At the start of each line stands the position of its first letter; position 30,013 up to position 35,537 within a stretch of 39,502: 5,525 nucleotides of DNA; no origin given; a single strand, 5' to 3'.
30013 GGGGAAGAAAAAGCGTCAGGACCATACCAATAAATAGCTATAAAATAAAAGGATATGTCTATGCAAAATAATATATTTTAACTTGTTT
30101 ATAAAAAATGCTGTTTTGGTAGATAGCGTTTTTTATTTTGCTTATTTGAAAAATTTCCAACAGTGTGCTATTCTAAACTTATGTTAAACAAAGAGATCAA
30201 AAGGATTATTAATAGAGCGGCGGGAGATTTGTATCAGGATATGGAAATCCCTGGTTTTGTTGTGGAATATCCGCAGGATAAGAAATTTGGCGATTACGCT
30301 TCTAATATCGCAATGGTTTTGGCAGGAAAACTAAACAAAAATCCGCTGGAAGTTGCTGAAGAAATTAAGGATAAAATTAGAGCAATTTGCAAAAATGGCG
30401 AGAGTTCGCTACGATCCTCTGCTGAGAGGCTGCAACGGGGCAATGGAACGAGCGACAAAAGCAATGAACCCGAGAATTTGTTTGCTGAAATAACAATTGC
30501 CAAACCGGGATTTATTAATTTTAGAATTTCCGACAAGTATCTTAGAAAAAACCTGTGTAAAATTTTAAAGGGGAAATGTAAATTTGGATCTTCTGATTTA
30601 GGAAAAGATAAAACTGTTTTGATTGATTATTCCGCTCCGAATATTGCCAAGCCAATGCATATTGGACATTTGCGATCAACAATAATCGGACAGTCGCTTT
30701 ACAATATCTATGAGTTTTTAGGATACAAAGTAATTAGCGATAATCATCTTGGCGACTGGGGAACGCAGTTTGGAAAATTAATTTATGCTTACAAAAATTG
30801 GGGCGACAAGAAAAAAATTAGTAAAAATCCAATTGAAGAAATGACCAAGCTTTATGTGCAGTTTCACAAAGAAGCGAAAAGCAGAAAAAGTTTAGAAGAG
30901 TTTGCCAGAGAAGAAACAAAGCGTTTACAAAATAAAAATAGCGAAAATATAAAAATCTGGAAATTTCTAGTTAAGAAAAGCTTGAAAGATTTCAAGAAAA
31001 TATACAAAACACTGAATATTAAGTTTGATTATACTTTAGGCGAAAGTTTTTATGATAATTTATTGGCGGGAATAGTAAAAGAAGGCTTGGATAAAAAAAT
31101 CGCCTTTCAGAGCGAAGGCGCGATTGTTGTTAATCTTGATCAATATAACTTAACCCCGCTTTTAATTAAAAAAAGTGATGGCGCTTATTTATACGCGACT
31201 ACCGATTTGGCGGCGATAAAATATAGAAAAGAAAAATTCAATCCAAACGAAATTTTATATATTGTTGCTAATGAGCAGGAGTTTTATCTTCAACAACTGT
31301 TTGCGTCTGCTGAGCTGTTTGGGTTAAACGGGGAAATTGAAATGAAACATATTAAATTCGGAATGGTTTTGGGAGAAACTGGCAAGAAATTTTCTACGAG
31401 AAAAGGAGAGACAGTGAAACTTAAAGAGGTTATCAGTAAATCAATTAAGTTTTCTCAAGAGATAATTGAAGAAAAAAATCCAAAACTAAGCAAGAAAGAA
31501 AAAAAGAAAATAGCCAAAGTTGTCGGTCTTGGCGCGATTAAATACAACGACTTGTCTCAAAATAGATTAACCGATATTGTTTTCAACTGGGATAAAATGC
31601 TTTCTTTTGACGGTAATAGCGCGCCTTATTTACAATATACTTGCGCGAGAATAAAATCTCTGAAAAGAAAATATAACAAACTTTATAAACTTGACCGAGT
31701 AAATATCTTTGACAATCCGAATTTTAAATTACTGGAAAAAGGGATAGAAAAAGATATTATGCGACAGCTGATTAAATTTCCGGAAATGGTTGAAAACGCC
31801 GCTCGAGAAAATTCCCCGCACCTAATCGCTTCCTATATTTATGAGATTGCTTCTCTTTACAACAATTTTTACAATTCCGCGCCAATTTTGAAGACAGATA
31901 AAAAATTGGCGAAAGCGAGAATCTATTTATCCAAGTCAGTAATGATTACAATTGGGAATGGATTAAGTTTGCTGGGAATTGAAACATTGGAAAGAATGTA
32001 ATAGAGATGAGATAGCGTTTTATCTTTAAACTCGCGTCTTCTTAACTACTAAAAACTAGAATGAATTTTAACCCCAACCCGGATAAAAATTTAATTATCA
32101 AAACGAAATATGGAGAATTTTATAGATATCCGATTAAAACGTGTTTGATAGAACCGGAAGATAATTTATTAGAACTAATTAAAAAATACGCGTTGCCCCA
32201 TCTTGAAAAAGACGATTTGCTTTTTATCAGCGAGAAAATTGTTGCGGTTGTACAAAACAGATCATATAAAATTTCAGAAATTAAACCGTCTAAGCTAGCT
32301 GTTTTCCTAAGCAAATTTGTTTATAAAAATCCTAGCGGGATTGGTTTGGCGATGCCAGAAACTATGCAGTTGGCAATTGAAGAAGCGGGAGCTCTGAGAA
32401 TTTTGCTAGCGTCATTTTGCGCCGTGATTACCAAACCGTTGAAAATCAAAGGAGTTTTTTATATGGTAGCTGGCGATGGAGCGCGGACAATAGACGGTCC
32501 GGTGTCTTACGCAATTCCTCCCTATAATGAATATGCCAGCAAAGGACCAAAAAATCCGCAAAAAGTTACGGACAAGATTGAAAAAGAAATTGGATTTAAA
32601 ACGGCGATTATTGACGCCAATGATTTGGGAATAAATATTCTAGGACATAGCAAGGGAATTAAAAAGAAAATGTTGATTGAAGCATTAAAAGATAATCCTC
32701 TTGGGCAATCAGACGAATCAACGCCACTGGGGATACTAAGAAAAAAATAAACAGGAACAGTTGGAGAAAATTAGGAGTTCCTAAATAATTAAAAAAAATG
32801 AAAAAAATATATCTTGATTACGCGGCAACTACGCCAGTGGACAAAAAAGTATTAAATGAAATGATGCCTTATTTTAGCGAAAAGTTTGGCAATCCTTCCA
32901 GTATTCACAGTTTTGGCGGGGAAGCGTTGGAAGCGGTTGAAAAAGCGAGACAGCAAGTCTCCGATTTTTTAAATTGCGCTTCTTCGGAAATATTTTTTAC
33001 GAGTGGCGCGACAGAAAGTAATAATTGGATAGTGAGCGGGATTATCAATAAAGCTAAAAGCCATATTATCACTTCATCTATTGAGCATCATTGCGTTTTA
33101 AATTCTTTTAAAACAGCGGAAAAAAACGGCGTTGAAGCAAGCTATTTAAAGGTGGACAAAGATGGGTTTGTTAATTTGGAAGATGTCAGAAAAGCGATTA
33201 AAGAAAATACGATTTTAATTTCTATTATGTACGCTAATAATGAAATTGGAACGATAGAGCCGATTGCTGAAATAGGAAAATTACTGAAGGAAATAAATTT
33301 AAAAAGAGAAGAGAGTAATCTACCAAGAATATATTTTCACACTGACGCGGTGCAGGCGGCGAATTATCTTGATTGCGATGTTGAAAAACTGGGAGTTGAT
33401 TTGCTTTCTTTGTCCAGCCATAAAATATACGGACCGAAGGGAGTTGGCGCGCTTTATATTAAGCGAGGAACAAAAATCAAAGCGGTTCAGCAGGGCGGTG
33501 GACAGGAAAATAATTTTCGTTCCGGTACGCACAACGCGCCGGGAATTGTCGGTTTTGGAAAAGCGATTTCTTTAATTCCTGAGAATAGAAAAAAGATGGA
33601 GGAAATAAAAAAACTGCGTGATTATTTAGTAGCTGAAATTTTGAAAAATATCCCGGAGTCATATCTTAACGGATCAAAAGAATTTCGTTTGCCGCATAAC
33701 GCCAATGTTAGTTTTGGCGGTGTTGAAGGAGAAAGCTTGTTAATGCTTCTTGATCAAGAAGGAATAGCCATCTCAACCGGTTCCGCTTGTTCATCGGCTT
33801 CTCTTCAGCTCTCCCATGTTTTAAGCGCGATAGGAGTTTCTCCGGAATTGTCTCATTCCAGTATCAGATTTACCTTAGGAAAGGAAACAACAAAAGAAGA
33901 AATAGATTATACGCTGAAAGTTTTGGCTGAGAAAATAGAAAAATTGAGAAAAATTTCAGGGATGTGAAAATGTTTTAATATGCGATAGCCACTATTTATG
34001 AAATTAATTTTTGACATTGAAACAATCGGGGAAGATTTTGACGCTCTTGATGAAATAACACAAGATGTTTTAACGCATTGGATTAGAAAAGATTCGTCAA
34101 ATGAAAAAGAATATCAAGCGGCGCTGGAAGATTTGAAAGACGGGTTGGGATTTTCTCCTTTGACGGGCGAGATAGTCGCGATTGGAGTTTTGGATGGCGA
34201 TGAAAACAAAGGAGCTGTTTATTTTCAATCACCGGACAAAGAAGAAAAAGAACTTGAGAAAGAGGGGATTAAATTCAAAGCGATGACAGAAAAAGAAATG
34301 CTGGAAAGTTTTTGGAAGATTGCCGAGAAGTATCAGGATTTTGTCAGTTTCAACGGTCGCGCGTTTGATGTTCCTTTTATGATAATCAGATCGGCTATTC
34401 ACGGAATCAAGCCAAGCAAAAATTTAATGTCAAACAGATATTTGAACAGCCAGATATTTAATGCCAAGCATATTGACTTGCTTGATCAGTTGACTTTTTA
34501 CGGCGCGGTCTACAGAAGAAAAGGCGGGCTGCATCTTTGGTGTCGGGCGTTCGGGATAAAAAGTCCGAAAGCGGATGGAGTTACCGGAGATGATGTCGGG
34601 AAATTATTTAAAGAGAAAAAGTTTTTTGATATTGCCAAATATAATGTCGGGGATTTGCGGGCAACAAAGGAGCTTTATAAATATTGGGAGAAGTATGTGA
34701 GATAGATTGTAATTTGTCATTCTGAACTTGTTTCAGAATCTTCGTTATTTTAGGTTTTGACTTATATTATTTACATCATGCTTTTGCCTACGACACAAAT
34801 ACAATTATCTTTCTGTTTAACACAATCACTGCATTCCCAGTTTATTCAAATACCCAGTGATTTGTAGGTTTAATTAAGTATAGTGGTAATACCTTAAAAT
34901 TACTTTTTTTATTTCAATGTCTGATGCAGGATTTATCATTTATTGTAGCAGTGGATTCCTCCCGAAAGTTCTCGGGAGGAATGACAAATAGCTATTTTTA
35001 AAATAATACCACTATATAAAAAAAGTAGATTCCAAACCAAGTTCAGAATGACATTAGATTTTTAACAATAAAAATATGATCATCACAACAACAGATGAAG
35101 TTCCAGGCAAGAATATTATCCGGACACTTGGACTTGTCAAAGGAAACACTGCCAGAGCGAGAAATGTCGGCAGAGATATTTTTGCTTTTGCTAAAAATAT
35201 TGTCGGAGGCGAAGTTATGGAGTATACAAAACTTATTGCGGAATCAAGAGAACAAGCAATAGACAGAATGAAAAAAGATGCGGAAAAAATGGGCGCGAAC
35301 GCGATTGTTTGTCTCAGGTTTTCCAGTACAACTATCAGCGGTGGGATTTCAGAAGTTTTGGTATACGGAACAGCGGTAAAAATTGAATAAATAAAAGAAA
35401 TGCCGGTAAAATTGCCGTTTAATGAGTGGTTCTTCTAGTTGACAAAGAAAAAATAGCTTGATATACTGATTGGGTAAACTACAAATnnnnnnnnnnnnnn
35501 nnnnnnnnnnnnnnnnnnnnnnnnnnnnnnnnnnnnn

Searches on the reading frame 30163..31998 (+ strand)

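Call 64: search_protein_families(library=pfam, proteins=[window:30163-31998:+], max_evalue=0.00001)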
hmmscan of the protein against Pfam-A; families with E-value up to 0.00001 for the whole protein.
window:30163-31998:+ (612 aa): 3 families
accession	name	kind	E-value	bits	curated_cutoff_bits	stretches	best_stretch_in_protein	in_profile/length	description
PF00750.26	tRNA-synt_1d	-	5.7e-104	348.3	23.3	1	133-476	4-349/349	tRNA synthetases class I (R), catalytic domain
PF05746.21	DALR_1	-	1.7e-30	106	22.3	1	490-612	1-117/117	DALR anticodon binding domain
PF03485.21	Arg_tRNA_synt_N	-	3.4e-18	66.5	21.5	1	11-73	2-65/85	Arginyl tRNA synthetase N terminal domain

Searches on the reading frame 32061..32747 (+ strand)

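Call 64: search_protein_families(library=pfam, proteins=[window:32061-32747:+], max_evalue=0.00001)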
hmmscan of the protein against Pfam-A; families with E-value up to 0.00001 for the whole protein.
window:32061-32747:+ (229 aa): 1 family
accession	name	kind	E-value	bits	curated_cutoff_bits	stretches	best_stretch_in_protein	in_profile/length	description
PF01996.21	F420_ligase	-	2e-10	41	25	1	25-180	2-137/218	F420-0:Gamma-glutamyl ligase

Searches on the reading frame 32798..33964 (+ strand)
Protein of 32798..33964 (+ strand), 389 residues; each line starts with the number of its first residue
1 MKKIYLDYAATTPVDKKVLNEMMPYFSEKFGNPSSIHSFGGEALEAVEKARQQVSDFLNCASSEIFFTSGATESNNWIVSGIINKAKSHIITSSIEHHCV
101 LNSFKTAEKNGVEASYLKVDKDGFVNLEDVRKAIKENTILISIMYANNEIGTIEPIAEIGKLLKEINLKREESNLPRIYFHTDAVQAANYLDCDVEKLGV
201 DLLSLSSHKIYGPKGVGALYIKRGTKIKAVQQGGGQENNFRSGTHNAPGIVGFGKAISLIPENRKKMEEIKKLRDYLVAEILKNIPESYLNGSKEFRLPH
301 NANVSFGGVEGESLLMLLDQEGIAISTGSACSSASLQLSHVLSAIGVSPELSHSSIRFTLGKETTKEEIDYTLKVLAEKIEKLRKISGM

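Call 64: search_protein_families(library=pfam, proteins=[window:32798-33964:+], max_evalue=0.00001)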
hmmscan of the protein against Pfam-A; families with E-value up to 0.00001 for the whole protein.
window:32798-33964:+ (389 aa): 2 families
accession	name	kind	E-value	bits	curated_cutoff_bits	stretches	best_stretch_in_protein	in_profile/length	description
PF00266.25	Aminotran_5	-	1.1e-82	278.4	21.5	1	4-371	1-370/371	Aminotransferase class-V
PF01212.27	Beta_elim_lyase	-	8e-06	25.8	27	1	50-209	37-199/288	Beta-eliminating lyase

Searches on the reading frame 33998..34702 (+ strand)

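Call 64: search_protein_families(library=pfam, proteins=[window:33998-34702:+], max_evalue=0.00001)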
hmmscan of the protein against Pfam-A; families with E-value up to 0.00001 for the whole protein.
window:33998-34702:+ (235 aa): 2 families
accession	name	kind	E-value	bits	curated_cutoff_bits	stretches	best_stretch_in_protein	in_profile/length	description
PF10108.15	DNA_pol_B_exo2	-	1.4e-19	71.1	24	1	87-227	26-170/213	Predicted 3'-5' exonuclease related to the exonuclease domain of PolB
PF13482.12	RNase_H_2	-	7.4e-13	49.2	22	1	51-230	9-164/165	RNase_H superfamily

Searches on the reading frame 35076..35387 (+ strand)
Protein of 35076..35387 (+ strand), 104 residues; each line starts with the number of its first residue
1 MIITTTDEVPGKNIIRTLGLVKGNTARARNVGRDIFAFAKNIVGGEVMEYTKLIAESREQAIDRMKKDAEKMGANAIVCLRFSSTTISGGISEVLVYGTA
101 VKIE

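Call 3: search_protein_families(library=pfam, proteins=[window:35076-35387:+], max_evalue=0.01)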
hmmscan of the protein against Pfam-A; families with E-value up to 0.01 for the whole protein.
window:35076-35387:+ (104 aa): 5 families
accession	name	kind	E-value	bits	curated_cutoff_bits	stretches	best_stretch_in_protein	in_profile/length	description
PF01906.23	YbjQ_1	-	1.7e-37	128.6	23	1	1-103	1-103/103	Putative heavy-metal-binding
PF11524.14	SeleniumBinding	-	0.00047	20.8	27.9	0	2-42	8-46/82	Selenium binding protein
PF23025.1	YbjQ_2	-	0.0022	18.7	29.1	0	3-103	9-101/103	C2 domain-containing protein 5, YbjQ-like domain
PF13698.11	DUF4156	-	0.0059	17.4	28.9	1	54-83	42-71/90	Domain of unknown function (DUF4156)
PF16358.11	RcsF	-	0.0077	16.6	29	0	59-103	64-109/110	RcsF lipoprotein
